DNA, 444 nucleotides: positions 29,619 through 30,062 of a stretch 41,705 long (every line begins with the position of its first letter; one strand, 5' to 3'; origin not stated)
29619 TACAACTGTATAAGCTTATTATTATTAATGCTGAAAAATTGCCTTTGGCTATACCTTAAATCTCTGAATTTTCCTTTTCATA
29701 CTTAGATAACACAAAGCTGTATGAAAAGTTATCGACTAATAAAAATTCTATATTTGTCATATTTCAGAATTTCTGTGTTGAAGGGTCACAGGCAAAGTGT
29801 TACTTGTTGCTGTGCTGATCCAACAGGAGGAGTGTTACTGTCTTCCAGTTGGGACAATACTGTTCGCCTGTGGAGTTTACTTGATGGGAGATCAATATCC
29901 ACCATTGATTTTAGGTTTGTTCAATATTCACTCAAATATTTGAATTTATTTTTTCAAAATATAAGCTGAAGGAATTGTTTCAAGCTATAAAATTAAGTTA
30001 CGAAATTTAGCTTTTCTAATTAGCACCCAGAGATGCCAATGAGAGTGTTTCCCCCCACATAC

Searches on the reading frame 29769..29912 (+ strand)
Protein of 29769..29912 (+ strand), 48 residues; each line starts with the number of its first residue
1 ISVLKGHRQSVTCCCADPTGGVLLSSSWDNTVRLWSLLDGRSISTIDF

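Call 35: find_homologous_proteins(query=window:29769-29912:+, max_evalue=1)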
Query seq(48 aa): no candidate shares three 5-residue words with the query. No homologue found.

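Call 67: search_protein_families(library=pfam, max_evalue=0.001, proteins=[window:29769-29912:+])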
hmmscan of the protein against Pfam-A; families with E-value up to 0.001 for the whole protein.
seq(48 aa): 11 families
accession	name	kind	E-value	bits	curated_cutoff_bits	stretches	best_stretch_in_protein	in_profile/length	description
PF00400.38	WD40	-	1.7e-11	44.6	27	1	2-36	5-39/39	WD domain, G-beta repeat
PF24817.1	WD40_WDHD1_1st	-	8.2e-08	32.2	109.9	1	3-46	123-166/291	WDHD1 first WD40 domain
PF25174.1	Beta-prop_THOC3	-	1.4e-07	31.2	305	1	4-46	42-85/272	THOC3 beta-propeller domain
PF25173.1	Beta-prop_WDR3_1st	-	1.6e-07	31.6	154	1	4-45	109-150/184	WDR3 first beta-propeller domain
PF25175.1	Beta-prop_WDR5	-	1.8e-06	27.9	250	1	3-46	89-132/296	WDR5 beta-propeller domain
PF24814.1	WD40_Prp19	-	3.3e-06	26.8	320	1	2-45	43-86/281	Prp19 WD40 domain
PF23869.1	Beta-prop_WDR75_1st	-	2.8e-05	24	45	1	2-46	29-74/292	WD repeat-containing protein 75 first beta-propeller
PF25047.1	Beta-prop_TEP1_2nd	-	2.9e-05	23.8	89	1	2-38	84-120/255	TEP-1 second beta-propeller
PF24805.1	EIF3I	-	0.00015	21.5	200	1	4-47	48-91/324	EIF3I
PF24105.1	Beta-prop_CAF1B_HIR1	-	0.00033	20.2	80.5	1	2-44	124-166/383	CAF1B/HIR1 beta-propeller domain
PF25168.1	Beta-prop_WDR36-Utp21_2nd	-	0.00046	20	84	1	3-44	235-276/335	WDR36/Utp21 second beta-propeller domain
